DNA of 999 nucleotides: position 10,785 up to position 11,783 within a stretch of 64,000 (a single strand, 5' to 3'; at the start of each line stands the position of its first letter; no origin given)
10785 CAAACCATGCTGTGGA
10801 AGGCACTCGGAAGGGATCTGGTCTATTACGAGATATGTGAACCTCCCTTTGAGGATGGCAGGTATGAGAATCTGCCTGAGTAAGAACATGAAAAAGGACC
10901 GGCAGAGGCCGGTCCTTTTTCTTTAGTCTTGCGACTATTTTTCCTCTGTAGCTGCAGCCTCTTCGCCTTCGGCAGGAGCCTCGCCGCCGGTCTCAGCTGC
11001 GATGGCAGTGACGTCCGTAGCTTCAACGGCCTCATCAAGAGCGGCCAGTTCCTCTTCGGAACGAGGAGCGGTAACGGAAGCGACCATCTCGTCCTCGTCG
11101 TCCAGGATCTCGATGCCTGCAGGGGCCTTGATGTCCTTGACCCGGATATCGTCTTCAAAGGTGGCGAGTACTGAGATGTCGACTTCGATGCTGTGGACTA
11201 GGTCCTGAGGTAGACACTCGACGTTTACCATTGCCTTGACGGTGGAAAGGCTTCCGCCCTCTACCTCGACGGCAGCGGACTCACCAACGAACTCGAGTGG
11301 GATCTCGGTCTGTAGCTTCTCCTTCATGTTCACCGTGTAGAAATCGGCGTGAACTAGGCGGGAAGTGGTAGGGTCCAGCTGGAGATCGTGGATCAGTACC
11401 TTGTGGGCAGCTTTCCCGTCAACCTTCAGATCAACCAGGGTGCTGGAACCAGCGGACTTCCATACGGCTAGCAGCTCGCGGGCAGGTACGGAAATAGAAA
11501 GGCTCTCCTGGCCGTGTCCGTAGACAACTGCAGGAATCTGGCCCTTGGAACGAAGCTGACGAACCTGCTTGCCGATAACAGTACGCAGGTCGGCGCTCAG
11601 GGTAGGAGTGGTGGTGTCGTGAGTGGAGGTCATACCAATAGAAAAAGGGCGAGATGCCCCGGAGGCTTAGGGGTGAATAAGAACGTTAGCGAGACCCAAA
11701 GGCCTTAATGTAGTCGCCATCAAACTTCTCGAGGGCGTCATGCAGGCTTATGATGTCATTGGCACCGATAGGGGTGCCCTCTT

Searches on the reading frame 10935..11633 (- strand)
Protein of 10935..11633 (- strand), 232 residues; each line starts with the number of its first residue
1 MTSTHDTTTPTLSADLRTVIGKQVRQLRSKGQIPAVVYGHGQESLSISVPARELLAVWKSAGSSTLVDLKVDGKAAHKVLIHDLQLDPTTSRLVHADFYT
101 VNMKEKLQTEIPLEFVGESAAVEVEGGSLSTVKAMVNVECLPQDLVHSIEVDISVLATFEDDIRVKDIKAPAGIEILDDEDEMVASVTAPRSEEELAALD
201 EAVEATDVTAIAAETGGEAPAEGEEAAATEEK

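Call 9: search_protein_families(library=pfam, proteins=[window:10935-11633:-], max_evalue=0.001)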
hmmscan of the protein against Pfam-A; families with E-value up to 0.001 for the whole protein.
window:10935-11633:- (232 aa): 2 families
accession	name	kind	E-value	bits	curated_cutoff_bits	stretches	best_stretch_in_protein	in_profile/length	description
PF01386.24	Ribosomal_L25p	-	3.7e-23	82.2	23.6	1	12-98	1-82/82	Ribosomal L25p family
PF14693.11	Ribosomal_TL5_C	-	2.5e-22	79.5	27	1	106-191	1-84/84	Ribosomal protein TL5, C-terminal domain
